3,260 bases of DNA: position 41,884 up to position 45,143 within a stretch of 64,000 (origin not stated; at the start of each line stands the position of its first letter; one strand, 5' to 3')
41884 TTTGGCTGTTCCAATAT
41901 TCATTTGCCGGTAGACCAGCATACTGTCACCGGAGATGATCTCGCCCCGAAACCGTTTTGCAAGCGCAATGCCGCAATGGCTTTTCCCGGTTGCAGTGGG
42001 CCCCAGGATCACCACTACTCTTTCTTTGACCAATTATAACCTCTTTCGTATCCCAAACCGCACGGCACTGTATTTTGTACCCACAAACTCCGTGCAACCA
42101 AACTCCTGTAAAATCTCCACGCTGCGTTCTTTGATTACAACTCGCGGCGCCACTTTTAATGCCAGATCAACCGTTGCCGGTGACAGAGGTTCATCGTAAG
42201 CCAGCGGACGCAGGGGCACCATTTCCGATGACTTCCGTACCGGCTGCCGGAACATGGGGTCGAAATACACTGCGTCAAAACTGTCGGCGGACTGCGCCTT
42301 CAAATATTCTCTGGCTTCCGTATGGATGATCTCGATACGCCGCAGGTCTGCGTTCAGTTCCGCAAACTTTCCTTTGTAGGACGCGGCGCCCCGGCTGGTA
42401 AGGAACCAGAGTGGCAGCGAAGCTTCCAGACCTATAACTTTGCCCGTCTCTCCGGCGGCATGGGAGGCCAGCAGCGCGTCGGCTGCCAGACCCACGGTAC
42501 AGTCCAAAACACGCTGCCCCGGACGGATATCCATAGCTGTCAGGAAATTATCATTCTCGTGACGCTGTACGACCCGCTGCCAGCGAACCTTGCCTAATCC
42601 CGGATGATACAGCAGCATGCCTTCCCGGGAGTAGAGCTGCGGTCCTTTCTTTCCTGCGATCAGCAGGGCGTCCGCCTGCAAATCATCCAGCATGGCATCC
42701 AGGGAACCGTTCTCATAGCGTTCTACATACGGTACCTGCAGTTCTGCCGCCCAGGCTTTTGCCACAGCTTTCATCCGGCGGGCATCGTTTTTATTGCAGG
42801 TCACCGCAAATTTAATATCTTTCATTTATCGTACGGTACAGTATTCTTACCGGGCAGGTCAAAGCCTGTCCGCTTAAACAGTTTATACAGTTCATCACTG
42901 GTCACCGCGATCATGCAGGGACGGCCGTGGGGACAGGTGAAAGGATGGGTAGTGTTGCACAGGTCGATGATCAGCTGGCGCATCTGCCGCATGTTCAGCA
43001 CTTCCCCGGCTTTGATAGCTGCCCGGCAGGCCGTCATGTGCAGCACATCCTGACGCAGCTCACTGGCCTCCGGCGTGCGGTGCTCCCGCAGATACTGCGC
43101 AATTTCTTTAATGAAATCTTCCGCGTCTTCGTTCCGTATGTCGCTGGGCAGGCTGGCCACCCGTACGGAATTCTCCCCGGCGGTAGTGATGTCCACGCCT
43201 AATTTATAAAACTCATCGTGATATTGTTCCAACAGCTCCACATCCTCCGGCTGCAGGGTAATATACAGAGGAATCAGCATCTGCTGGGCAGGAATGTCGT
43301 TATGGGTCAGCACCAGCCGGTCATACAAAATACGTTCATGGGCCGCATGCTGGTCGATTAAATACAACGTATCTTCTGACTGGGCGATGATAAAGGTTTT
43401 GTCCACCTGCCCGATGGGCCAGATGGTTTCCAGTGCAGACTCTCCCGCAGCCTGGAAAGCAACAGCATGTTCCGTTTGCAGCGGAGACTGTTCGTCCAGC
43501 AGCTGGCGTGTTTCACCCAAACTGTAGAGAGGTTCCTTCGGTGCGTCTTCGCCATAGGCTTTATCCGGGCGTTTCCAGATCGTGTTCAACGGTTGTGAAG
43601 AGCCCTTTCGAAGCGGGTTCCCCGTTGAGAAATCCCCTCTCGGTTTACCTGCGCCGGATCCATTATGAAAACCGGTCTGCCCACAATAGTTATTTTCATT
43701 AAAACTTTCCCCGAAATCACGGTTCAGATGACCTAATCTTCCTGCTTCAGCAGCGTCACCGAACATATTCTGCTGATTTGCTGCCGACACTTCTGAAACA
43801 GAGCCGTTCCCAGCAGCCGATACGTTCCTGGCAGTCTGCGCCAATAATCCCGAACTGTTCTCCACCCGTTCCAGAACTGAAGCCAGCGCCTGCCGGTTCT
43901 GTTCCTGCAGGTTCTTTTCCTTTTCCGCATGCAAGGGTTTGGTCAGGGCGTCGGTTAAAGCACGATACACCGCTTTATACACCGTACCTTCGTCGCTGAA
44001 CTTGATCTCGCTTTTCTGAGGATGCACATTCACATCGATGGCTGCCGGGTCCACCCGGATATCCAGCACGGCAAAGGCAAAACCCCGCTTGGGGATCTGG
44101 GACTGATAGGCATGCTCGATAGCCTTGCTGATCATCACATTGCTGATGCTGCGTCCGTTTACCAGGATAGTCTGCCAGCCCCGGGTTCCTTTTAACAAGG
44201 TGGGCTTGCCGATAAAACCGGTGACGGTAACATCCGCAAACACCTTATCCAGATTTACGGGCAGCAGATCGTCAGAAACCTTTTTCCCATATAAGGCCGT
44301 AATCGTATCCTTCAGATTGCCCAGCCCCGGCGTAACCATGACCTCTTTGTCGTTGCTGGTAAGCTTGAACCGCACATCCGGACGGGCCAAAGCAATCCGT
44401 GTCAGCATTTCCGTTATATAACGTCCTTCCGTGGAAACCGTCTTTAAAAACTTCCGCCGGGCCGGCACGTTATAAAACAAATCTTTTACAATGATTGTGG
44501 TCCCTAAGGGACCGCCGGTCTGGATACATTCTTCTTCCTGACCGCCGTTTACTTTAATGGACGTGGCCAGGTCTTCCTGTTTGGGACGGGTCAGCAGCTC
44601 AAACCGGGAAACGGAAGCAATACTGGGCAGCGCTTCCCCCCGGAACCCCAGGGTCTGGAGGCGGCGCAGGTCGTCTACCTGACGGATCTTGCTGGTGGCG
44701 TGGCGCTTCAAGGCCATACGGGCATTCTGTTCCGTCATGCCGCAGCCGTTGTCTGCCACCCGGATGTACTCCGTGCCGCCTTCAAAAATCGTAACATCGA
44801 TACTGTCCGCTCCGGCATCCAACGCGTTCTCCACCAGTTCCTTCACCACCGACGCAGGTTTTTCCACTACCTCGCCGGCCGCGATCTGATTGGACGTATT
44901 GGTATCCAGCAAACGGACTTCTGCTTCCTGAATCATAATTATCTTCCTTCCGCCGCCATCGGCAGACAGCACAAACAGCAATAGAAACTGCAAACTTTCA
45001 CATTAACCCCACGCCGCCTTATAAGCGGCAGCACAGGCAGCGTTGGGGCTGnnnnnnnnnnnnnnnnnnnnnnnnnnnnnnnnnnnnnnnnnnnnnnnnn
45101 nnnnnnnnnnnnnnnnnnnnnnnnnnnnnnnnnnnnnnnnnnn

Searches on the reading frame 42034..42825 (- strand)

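Call 76: search_protein_families(library=pfam, proteins=[window:42034-42825:-], max_evalue=0.000001)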
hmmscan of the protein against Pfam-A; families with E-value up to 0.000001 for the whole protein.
window:42034-42825:- (263 aa): 1 family
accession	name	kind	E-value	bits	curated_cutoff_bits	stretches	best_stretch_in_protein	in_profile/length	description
PF04445.19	SAM_MT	-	7.2e-07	29.3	26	0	80-241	47-211/230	Putative SAM-dependent methyltransferase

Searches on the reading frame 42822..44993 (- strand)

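Call 76: search_protein_families(library=pfam, proteins=[window:42822-44993:-], max_evalue=0.000001)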
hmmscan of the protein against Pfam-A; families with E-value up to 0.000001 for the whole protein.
window:42822-44993:- (723 aa): 4 families
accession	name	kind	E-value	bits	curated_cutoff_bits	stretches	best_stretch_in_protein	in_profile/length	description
PF08676.16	MutL_C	-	9.8e-40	136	25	1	527-665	1-141/142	MutL C terminal dimerisation domain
PF01119.25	DNA_mis_repair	-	1.2e-32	112.4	26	1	231-350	1-118/119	DNA mismatch repair protein, C-terminal domain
PF13589.12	HATPase_c_3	-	3.3e-10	40.5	25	1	47-148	4-105/137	Histidine kinase-, DNA gyrase B-, and HSP90-like ATPase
PF02518.31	HATPase_c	-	1.7e-07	32.1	26.4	1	47-100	7-63/111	Histidine kinase-, DNA gyrase B-, and HSP90-like ATPase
